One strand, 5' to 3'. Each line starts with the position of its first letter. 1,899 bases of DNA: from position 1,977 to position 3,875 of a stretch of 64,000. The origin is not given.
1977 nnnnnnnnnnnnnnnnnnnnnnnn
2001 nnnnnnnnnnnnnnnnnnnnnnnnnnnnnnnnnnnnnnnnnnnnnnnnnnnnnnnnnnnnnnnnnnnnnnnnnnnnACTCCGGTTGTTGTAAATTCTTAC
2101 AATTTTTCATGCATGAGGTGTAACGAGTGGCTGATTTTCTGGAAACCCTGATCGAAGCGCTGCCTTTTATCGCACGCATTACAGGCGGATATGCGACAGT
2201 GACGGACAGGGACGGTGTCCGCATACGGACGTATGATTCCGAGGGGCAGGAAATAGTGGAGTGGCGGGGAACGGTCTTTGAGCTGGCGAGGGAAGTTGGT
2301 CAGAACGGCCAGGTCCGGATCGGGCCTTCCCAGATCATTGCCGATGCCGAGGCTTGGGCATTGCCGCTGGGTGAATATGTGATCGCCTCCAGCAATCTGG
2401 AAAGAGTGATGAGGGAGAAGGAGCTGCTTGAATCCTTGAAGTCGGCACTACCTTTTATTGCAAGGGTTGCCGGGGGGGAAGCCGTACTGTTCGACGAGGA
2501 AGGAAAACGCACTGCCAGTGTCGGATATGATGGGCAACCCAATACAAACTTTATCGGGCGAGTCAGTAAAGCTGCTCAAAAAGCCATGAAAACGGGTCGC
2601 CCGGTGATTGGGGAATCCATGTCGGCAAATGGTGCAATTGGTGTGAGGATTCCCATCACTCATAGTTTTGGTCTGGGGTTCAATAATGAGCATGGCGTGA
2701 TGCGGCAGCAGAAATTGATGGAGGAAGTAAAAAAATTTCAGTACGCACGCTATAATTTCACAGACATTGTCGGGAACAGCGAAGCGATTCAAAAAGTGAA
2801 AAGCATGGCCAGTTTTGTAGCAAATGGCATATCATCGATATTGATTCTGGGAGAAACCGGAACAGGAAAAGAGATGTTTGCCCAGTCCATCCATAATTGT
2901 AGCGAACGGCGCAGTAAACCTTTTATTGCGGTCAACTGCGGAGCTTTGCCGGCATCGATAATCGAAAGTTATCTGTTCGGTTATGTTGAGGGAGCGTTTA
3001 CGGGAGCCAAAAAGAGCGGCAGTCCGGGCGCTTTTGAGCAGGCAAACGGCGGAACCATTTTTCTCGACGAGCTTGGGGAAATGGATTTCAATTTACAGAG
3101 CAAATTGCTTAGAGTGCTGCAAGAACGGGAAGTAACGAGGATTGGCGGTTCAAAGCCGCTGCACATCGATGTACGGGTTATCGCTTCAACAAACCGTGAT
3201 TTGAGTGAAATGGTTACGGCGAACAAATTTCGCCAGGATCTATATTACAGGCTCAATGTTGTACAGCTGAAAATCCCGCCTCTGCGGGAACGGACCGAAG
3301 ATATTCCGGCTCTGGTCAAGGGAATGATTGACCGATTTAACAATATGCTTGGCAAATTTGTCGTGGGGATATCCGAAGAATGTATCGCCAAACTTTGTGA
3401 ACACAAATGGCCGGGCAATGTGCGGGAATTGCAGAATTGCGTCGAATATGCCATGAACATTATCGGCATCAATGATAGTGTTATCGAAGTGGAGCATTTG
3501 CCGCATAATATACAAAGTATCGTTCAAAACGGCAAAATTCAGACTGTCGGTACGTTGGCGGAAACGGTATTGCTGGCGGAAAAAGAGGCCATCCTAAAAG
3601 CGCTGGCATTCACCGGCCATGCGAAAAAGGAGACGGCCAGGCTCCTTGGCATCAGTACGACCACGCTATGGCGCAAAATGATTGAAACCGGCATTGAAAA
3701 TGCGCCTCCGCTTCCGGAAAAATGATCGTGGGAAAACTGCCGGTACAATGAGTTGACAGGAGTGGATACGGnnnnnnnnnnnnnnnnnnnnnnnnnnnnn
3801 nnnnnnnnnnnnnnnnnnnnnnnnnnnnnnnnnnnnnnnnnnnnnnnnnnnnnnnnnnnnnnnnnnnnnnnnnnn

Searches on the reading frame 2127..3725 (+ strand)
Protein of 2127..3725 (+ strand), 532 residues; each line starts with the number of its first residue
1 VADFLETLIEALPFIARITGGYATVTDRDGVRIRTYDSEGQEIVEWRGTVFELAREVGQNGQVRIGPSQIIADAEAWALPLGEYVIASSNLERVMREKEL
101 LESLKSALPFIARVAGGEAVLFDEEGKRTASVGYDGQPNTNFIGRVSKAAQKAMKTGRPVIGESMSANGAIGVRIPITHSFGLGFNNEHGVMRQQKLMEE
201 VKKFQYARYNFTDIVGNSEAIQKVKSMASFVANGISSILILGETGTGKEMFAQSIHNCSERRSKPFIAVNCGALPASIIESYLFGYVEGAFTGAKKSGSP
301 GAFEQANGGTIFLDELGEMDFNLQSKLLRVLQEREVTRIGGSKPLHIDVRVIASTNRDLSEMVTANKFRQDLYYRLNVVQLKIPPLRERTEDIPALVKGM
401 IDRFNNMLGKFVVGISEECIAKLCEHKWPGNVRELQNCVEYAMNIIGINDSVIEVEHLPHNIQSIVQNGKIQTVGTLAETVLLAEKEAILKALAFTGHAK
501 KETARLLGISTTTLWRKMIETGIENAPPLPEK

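Call 6: search_protein_families(library=pfam, proteins=[window:2127-3725:+])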
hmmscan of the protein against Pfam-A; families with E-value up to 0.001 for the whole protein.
window:2127-3725:+ (532 aa): 8 families
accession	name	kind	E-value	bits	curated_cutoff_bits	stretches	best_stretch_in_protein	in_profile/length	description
PF00158.32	Sigma54_activat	-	1.7e-69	233.2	20.2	1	214-381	1-167/168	Sigma-54 interaction domain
PF25601.1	AAA_lid_14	-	6.9e-23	80.7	27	1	387-467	1-79/87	AAA+ ATPase lid domain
PF14532.12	Sigma54_activ_2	-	6.2e-22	78.8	25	1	215-386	1-138/138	Sigma-54 interaction domain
PF02954.25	HTH_8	-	1.5e-09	37.9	22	1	484-518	5-39/42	Bacterial regulatory protein, Fis family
PF07728.20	AAA_5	-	7.1e-08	33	22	1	238-359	2-125/139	AAA domain (dynein-related subfamily)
PF01078.27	Mg_chelatase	-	2.5e-07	30.8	20.3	0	290-337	89-136/207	Magnesium chelatase, subunit ChlI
PF07724.20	AAA_2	-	7.7e-06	26.5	27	1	235-367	3-135/166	AAA domain (Cdc48 subfamily)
PF00004.35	AAA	-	0.0003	21.7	21.2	1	238-360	1-112/131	ATPase family associated with various cellular activities (AAA)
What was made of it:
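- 2127..3725 (+): Sigma-54 enhancer-binding protein (EBP), 532 aa. It has a tandem PAS-like sensor (1-205), an AAA+ sigma-54 interaction domain with GAFTGA (214-381) and a Fis-type HTH (484-518). Pfam (call 6).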

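Call 13: find_related_loci(query=window:2127-3725:+, collection=genome_contigs, flank=10000)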
Query window:2127-3725:+ (532 aa) in genome_contigs; peptide patterns used: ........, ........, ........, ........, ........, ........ (x = any residue, [..] = any of these).
109 stretches matched a pattern; 8 encode a relative of the query (tblastn E <= 1e-3); 8 distinct loci.
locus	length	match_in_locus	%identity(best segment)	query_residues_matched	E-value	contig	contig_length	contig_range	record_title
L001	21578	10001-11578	70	1-526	0e+0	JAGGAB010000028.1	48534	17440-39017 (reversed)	MAG: Bacillota bacterium isolate CTSoil_079 scaffold_156, whole genome shotgun sequence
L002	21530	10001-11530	71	15-523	0e+0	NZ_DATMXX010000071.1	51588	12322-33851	MAG: Sporomusa sp. isolate SMAG_U13131 k141_38555, whole genome shotgun sequence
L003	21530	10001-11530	71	15-523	0e+0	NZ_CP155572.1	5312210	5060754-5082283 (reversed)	Sporomusa malonica strain DSM 5090 chromosome, complete genome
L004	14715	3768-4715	38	203-523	6e-61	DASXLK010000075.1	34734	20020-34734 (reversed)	MAG TPA_asm: Candidatus Angelobacter sp. isolate SMAG_U5300 k141_292441, whole genome shotgun sequence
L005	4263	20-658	41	301-518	8e-44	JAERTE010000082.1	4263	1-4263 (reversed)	MAG: Rhodospirillaceae bacterium isolate BH24 c_000000005939, whole genome shotgun sequence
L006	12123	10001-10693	37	225-439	5e-34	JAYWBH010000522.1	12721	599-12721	MAG: Bryobacterales bacterium isolate GL93_UP_concoct_250 GL93_UP_concoct_250_521, whole genome shotgun sequence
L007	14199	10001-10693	37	225-439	4e-34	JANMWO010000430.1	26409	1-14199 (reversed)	MAG: Acidobacteriota bacterium isolate OTE_88_metabat_269 OTE_88_k141_1735430, whole genome shotgun sequence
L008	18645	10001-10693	36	225-439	4e-34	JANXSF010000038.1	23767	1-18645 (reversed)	MAG: Acidobacteria bacterium isolate 336R_metabat_83 336R_k141_509231, whole genome shotgun sequence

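Call 31: find_encoding_contigs(protein=window:2127-3725:+, flank=3000, max_places=4)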
Protein window:2127-3725:+ (532 aa): 2 contigs read that carry it; 2 places shown.
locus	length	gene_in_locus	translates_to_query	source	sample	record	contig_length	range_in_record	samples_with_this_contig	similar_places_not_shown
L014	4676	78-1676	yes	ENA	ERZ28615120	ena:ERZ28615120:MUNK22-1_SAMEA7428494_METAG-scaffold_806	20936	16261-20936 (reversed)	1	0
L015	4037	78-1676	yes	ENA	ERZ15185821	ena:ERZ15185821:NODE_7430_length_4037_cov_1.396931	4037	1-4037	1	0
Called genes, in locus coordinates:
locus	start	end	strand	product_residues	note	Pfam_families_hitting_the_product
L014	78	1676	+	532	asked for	PF01078:Mg_chelatase (faint), PF00158:Sigma54_activat, PF14532:Sigma54_activ_2, PF07724:AAA_2 (weak), PF07728:AAA_5, PF25601:AAA_lid_14, PF02954:HTH_8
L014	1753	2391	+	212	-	PF01209:Ubie_methyltran, PF13489:Methyltransf_23, PF13847:Methyltransf_31, PF08241:Methyltransf_11, PF08242:Methyltransf_12, PF13649:Methyltransf_25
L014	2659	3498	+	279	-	PF00015:MCPsignal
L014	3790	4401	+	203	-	PF00111:Fer2, PF01799:Fer2_2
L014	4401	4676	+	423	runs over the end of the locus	PF01315:Ald_Xan_dh_C, PF02738:MoCoBD_1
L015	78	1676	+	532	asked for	PF01078:Mg_chelatase (faint), PF00158:Sigma54_activat, PF14532:Sigma54_activ_2, PF07724:AAA_2 (weak), PF07728:AAA_5, PF25601:AAA_lid_14, PF02954:HTH_8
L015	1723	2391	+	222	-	PF01209:Ubie_methyltran, PF13489:Methyltransf_23, PF13847:Methyltransf_31, PF08241:Methyltransf_11, PF08242:Methyltransf_12, PF13649:Methyltransf_25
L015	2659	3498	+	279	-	PF00015:MCPsignal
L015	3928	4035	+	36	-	?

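Call 37: search_protein_families(library=ncbifam, proteins=[window:2127-3725:+], max_evalue=0.001)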
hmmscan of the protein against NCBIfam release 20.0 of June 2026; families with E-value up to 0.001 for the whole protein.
window:2127-3725:+ (532 aa): 31 families (the best 25 are shown)
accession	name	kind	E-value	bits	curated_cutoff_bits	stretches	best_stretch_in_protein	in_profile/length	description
NF041552.1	TF_PrdR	equivalog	3.6e-112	375.6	795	1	193-518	250-573/577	sigma-54 dependent transcriptional regulator PrdR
TIGR01817.1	nifA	equivalog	1.5e-97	327.6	528.85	1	193-445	176-427/534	nif-specific transcriptional activator NifA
TIGR02329.1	propionate_PrpR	equivalog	2.6e-93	313.5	499.2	1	198-518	197-524/526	propionate catabolism operon regulatory protein PrpR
NF003451.0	PRK05022.1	equivalog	2.3e-90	303.7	476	1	196-518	174-505/512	nitric oxide reductase transcriptional regulator NorR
NF008469.0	PRK11361.1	equivalog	2.3e-89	300.2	714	1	200-526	131-459/461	acetoacetate metabolism transcriptional regulator AtoC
NF011953.0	PRK15424.1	equivalog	4.7e-88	296.1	703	1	194-520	201-533/538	propionate catabolism operon regulatory protein PrpR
TIGR02915.1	PEP_resp_reg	equivalog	5.4e-88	295.8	502.6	1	194-522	119-443/445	PEP-CTERM-box response regulator transcription factor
NF050807.1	TransRegFlbDCaul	equivalog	8.4e-87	291.9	750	1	212-519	118-436/454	sigma-54-dependent transcriptional regulator FlbD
TIGR01818.1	ntrC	equivalog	1.6e-84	284.4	558.6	1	206-464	128-383/463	nitrogen regulation protein NR(I)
NF038308.1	RNA_repair_RtcR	equivalog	3.3e-84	283.6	650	1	199-514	165-504/530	RNA repair transcriptional activator RtcR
NF041906.1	V4R_TF_MobR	exception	3e-83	280.2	999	1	201-515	217-538/544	phenol degradation transcriptional regulator MobR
NF011958.0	PRK15429.1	equivalog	1.3e-82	278.5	830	1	207-525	374-688/692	formate hydrogenlyase transcriptional activator FlhA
NF007689.0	PRK10365.1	equivalog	4.9e-82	276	760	1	213-518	140-439/441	sigma-54-dependent response regulator transcription factor ZraR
NF011695.0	PRK15115.1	equivalog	7.6e-78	262.2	763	1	212-516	135-431/445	two-component system response regulator GlrR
NF041946.1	LuxO_transreg_Vib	equivalog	8.8e-78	262.1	800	1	193-481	114-399/463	quorum-sensing sigma-54 dependent transcriptional regulator LuxO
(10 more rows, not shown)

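Call 51: find_homologous_proteins(query=window:2127-3725:+, max_evalue=1e-100)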
Query window:2127-3725:+ (532 aa): 292 proteins with E <= 1e-100 among 8000 candidates; the best 120 are listed.
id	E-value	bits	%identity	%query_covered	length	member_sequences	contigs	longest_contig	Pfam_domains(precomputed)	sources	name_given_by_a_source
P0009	0.0e+0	1131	95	100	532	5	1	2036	PF00158.33,PF07724.21,PF25601.2,PF02954.26,PF14532.13,PF07728.21,PF01078.28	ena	-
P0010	6.3e-297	1003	85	99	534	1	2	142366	PF00158.33,PF07724.21,PF25601.2,PF02954.26,PF14532.13,PF07728.21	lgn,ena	-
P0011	4.3e-291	984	84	98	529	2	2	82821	PF00158.33,PF07724.21,PF25601.2,PF02954.26,PF14532.13,PF07728.21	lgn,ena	-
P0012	4.6e-290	981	83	99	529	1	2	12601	PF00158.33,PF07724.21,PF25601.2,PF02954.26,PF14532.13,PF07728.21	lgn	-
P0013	6.5e-289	977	84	98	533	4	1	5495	PF00158.33,PF25601.2,PF02954.26,PF14532.13,PF07728.21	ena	-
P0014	3.5e-267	905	77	98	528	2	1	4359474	PF00158.33,PF25601.2,PF02954.26,PF14532.13,PF07728.21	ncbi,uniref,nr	ncbi:sigma-54 interaction domain-containing protein [Anaeroselena agilis]|uniref:Sigma 54-interactin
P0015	7.7e-254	861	72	98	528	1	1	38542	PF00158.33,PF25601.2,PF02954.26,PF00004.36,PF14532.13,PF07728.21,PF01078.28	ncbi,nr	ncbi:MAG: sigma 54-interacting transcriptional regulator [Negativicutes bacterium]|nr:sigma 54-inter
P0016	1.1e-245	834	72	99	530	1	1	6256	PF00158.33,PF07724.21,PF25601.2,PF02954.26,PF14532.13,PF07728.21,PF01078.28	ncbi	-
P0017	1.7e-245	834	71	98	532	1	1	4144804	PF00158.33,PF07724.21,PF25601.2,PF02954.26,PF00004.36,PF14532.13,PF07728.21,PF01078.28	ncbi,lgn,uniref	ncbi:Anaerobic nitric oxide reductase transcription regulator NorR [Sporomusa carbonis]|uniref:sigma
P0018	2.7e-245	833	71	96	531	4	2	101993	PF00158.33,PF07724.21,PF25601.2,PF02954.26,PF18024.8,PF00004.36,PF14532.13,PF07728.21,PF01078.28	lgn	-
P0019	4.2e-243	826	71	96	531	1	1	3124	PF00158.33,PF07724.21,PF25601.2,PF02954.26,PF18024.8,PF00004.36,PF14532.13,PF07728.21,PF01078.28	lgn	-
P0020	1.5e-241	821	70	96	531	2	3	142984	PF00158.33,PF07724.21,PF25601.2,PF02954.26,PF18024.8,PF00004.36,PF14532.13,PF07728.21,PF01078.28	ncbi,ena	-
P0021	2.8e-241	820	69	98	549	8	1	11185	PF00158.33,PF07724.21,PF25601.2,PF02954.26,PF14532.13,PF07728.21,PF01078.28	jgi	jgi:transcriptional regulator with PAS, ATPase and Fis domain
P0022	8.6e-241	818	70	96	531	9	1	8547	PF00158.33,PF07724.21,PF25601.2,PF02954.26,PF18024.8,PF00004.36,PF14532.13,PF07728.21,PF01078.28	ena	-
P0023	3.2e-240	816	70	99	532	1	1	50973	PF00158.33,PF07724.21,PF25601.2,PF02954.26,PF18024.8,PF00004.36,PF14532.13,PF07728.21,PF01078.28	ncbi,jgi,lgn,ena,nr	ncbi:MAG: norR 24 [Firmicutes bacterium]|nr:norR 24 [Bacillota bacterium]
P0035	1.4e-217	742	65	98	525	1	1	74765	PF00158.33,PF07724.21,PF25601.2,PF02954.26,PF00004.36,PF14532.13,PF07728.21,PF01078.28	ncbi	ncbi:MAG: sigma-54 interaction domain-containing protein [Peptococcaceae bacterium]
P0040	6.5e-212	723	63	98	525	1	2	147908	PF00158.33,PF07724.21,PF25601.2,PF02954.26,PF18024.8,PF00004.36,PF14532.13,PF07728.21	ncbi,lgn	-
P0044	1.9e-200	685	59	98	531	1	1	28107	PF00158.33,PF07724.21,PF25601.2,PF02954.26,PF00004.36,PF14532.13,PF07728.21,PF01078.28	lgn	-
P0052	1.3e-191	656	58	97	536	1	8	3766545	PF00158.33,PF25601.2,PF02954.26,PF14532.13,PF07728.21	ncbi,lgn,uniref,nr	ncbi:sigma-54 interaction domain-containing protein [Dehalobacterium formicoaceticum]|uniref:Sigma 5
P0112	8.3e-181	620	53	98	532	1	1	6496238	PF00158.33,PF07724.21,PF25601.2,PF02954.26,PF00004.36,PF14532.13,PF07728.21,PF01078.28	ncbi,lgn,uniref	ncbi:sigma-54 interaction domain-containing protein [Sporomusa aerivorans]|uniref:sigma-54 interacti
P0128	1.1e-178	613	56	98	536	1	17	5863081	PF00158.33,PF25601.2,PF02954.26,PF14532.13,PF07728.21,PF01078.28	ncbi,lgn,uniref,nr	ncbi:sigma-54 interacting regulator [Desulfosporosinus orientis DSM 765]|uniref:Sigma-54 interacting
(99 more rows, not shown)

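Call 52: find_encoding_contigs(protein=P0010, flank=5000, max_places=1)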
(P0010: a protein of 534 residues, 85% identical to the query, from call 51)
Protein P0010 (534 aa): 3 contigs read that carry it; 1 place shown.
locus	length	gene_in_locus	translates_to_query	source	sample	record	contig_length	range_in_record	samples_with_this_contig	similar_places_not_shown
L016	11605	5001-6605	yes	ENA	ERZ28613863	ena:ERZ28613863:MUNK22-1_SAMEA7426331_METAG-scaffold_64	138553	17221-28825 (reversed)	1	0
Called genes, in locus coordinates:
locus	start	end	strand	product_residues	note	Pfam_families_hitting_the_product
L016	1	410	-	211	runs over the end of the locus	PF10591:SPARC_Ca_bdg (faint), PF23564:EF-hand_FSTL1 (faint), PF13833:EF-hand_8 (faint), PF13405:EF-hand_6 (faint), PF13499:EF-hand_7, PF00036:EF-hand_1 (faint), PF13202:EF-hand_5 (faint), PF13499:EF-hand_7 (weak)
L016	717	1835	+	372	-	PF04909:Amidohydro_2 (weak)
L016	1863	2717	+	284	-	PF02525:Flavodoxin_2, PF03358:FMN_red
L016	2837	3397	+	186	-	PF14235:DUF4337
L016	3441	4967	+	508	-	PF00221:Lyase_aromatic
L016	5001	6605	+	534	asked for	PF00158:Sigma54_activat, PF14532:Sigma54_activ_2, PF07724:AAA_2 (weak), PF07728:AAA_5 (weak), PF25601:AAA_lid_14, PF02954:HTH_8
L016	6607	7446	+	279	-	PF00015:MCPsignal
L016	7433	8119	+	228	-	PF01209:Ubie_methyltran (weak), PF13489:Methyltransf_23, PF13847:Methyltransf_31 (weak), PF08241:Methyltransf_11, PF08242:Methyltransf_12, PF13649:Methyltransf_25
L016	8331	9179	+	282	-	PF00015:MCPsignal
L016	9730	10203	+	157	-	PF00111:Fer2 (weak), PF01799:Fer2_2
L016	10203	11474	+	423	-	PF01315:Ald_Xan_dh_C, PF02738:MoCoBD_1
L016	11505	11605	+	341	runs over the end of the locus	PF20256:MoCoBD_2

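Call 53: find_encoding_contigs(protein=P0014, flank=5000, max_places=1)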
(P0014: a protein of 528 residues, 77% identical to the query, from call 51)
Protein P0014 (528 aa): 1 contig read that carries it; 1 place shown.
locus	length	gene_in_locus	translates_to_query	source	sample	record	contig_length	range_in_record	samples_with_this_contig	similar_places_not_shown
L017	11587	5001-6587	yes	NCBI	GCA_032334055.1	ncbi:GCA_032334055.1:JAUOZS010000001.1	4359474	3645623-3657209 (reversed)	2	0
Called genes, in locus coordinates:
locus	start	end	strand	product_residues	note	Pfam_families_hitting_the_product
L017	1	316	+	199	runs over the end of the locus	PF01206:TusA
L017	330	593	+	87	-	PF11823:Se_S_carrier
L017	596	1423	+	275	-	PF21088:MS_channel_1st, PF00924:MS_channel_2nd, PF21082:MS_channel_3rd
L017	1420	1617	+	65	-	PF06107:DUF951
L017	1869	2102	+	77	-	-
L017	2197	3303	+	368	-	PF01926:MMR_HSR1, PF02421:FeoB_N (weak), PF06071:YchF-GTPase_C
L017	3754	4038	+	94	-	PF01250:Ribosomal_S6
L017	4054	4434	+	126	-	PF00436:SSB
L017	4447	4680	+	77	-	PF01084:Ribosomal_S18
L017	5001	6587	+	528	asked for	PF00158:Sigma54_activat, PF14532:Sigma54_activ_2, PF07728:AAA_5 (weak), PF25601:AAA_lid_14, PF02954:HTH_8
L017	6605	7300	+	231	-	PF01209:Ubie_methyltran (faint), PF13489:Methyltransf_23 (weak), PF13847:Methyltransf_31, PF08241:Methyltransf_11, PF08242:Methyltransf_12, PF13649:Methyltransf_25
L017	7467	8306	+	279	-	PF00015:MCPsignal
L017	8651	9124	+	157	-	PF00111:Fer2 (weak), PF01799:Fer2_2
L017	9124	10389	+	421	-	PF01315:Ald_Xan_dh_C, PF02738:MoCoBD_1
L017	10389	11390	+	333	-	PF20256:MoCoBD_2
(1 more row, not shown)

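Call 54: find_encoding_contigs(protein=P0035, flank=5000, max_places=1)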
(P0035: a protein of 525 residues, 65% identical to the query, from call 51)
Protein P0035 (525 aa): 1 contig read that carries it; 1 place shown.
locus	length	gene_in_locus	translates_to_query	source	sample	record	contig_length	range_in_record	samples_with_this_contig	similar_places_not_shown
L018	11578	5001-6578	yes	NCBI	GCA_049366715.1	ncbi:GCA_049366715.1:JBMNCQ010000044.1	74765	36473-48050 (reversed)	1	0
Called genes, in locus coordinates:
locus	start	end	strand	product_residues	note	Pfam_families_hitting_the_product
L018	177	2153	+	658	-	PF00128:Alpha-amylase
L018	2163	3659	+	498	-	PF02446:Glyco_hydro_77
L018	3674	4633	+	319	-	PF00480:ROK, PF02685:Glucokinase (weak)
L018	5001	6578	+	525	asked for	PF07724:AAA_2 (faint), PF01078:Mg_chelatase (faint), PF00158:Sigma54_activat, PF14532:Sigma54_activ_2, PF00004:AAA, PF07728:AAA_5 (weak), PF25601:AAA_lid_14, PF02954:HTH_8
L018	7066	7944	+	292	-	PF00941:FAD_binding_5, PF03450:CO_deh_flav_C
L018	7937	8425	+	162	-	PF00111:Fer2, PF13085:Fer2_3 (weak), PF01799:Fer2_2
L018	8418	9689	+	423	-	PF01315:Ald_Xan_dh_C, PF02738:MoCoBD_1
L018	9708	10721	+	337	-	PF20256:MoCoBD_2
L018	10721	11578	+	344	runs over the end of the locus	PF13303:PTS_EIIC_2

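Call 55: find_encoding_contigs(protein=P0040, flank=5000, max_places=1)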
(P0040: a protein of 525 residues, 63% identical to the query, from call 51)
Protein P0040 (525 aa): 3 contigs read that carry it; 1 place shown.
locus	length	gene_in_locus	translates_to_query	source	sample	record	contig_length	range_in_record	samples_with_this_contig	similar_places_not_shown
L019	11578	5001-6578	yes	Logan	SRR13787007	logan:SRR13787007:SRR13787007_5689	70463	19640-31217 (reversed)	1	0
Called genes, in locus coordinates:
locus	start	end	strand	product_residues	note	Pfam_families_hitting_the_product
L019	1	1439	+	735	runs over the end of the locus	PF00403:HMA, PF00122:E1-E2_ATPase, PF00702:Hydrolase, PF08282:Hydrolase_3 (faint)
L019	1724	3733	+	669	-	PF02743:dCache_1, PF00672:HAMP, PF00015:MCPsignal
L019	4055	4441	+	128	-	PF02537:CRCB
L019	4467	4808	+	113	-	PF02641:DUF190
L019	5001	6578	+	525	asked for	PF00158:Sigma54_activat, PF14532:Sigma54_activ_2, PF00004:AAA (weak), PF07724:AAA_2 (weak), PF07728:AAA_5, PF25601:AAA_lid_14, PF18024:HTH_50 (weak), PF02954:HTH_8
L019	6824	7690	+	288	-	PF00941:FAD_binding_5, PF03450:CO_deh_flav_C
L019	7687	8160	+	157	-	PF00111:Fer2, PF01799:Fer2_2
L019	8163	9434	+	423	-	PF01315:Ald_Xan_dh_C, PF02738:MoCoBD_1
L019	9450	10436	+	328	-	PF20256:MoCoBD_2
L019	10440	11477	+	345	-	PF13303:PTS_EIIC_2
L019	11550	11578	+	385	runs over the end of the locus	PF01979:Amidohydro_1, PF07969:Amidohydro_3 (weak)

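Call 56: find_encoding_contigs(protein=P0052, flank=5000, max_places=1)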
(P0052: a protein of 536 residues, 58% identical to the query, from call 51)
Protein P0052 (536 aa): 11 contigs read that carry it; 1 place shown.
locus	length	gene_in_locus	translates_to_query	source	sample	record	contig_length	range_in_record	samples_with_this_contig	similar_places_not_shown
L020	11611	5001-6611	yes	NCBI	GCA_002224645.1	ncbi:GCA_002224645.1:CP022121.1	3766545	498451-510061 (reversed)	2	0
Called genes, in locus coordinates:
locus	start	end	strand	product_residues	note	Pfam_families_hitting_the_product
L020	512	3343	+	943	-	PF00111:Fer2 (weak), PF13085:Fer2_3 (weak), PF01799:Fer2_2, PF01315:Ald_Xan_dh_C, PF02738:MoCoBD_1, PF20256:MoCoBD_2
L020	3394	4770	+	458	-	PF00083:Sugar_tr, PF07690:MFS_1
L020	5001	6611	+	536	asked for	PF00158:Sigma54_activat, PF14532:Sigma54_activ_2, PF07728:AAA_5 (weak), PF25601:AAA_lid_14, PF02954:HTH_8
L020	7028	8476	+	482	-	PF06253:MTTB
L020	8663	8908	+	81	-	-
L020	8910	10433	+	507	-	PF00474:SSF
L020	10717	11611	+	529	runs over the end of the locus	PF13518:HTH_28 (weak), PF22483:Mu-transpos_C_2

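Call 57: find_encoding_contigs(protein=P0128, flank=5000, max_places=1)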
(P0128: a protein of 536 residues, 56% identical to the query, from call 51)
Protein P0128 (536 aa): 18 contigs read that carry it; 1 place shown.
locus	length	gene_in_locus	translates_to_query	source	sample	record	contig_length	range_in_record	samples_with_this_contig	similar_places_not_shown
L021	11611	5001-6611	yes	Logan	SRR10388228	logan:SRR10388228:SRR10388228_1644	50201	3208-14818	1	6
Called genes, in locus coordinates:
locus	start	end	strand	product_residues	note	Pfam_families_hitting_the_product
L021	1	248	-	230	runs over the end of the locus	PF00072:Response_reg, PF00486:Trans_reg_C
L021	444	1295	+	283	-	PF07848:PaaX, PF20803:PaaX_M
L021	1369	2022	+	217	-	PF19540:DUF6064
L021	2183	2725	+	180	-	PF18955:DUF5698, PF10035:DUF2179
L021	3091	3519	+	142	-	PF00582:Usp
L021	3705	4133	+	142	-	PF00582:Usp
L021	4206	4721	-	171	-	-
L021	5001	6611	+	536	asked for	PF00158:Sigma54_activat, PF01078:Mg_chelatase (faint), PF14532:Sigma54_activ_2, PF07728:AAA_5 (weak), PF25601:AAA_lid_14, PF02954:HTH_8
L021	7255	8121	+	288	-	PF00941:FAD_binding_5, PF03450:CO_deh_flav_C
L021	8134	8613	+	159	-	PF00111:Fer2, PF13085:Fer2_3 (weak), PF01799:Fer2_2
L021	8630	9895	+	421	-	PF01315:Ald_Xan_dh_C, PF02738:MoCoBD_1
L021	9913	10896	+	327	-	PF20256:MoCoBD_2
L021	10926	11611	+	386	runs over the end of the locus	PF01979:Amidohydro_1, PF07969:Amidohydro_3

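Call 58: find_encoding_contigs(protein=P0112, flank=5000, max_places=1)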
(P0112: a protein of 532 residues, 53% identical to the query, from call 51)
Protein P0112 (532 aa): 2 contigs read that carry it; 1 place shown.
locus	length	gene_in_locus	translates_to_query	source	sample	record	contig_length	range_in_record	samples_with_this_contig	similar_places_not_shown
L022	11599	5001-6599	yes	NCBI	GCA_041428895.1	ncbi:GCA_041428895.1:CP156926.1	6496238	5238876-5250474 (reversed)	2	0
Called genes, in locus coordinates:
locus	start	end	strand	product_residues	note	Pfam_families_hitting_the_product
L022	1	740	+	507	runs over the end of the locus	PF00474:SSF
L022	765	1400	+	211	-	PF02607:B12-binding_2, PF02310:B12-binding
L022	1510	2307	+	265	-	PF00809:Pterin_bind, PF03599:CdhD (weak)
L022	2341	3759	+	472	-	-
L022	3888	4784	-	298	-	PF00126:HTH_1, PF03466:LysR_substrate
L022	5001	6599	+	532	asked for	PF00158:Sigma54_activat, PF01078:Mg_chelatase (faint), PF14532:Sigma54_activ_2, PF00004:AAA (faint), PF07724:AAA_2 (weak), PF07728:AAA_5 (weak), PF25601:AAA_lid_14, PF02954:HTH_8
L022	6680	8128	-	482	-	PF00171:Aldedh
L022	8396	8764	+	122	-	-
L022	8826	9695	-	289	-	PF02754:CCG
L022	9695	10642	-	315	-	PF13085:Fer2_3, PF13187:Fer4_9 (faint), PF12838:Fer4_7 (weak), PF13183:Fer4_8, PF13237:Fer4_10 (weak), PF13534:Fer4_17 (weak)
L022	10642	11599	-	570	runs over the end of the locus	PF00890:FAD_binding_2, PF01266:DAO (faint), PF03486:HI0933_like (faint), PF07992:Pyr_redox_2 (faint), PF02910:Succ_DH_flav_C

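Call 59: find_encoding_contigs(protein=P0044, flank=5000, max_places=1)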
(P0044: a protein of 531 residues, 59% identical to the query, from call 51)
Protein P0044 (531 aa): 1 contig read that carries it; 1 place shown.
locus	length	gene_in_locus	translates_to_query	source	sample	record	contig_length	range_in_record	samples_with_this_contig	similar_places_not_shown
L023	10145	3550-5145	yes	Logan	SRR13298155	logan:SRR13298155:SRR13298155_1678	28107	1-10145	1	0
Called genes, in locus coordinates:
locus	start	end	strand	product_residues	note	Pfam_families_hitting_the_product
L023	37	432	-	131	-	-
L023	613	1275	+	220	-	PF01895:PhoU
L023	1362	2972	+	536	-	PF02690:Na_Pi_cotrans, PF01895:PhoU (weak)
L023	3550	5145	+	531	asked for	PF00004:AAA (faint), PF00158:Sigma54_activat, PF01078:Mg_chelatase (faint), PF14532:Sigma54_activ_2, PF07724:AAA_2 (weak), PF07728:AAA_5, PF25601:AAA_lid_14, PF02954:HTH_8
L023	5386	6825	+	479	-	PF06253:MTTB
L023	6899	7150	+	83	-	-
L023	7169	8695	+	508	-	PF00474:SSF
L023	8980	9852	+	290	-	PF00941:FAD_binding_5, PF03450:CO_deh_flav_C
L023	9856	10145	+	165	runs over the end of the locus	PF00111:Fer2, PF13085:Fer2_3 (weak), PF01799:Fer2_2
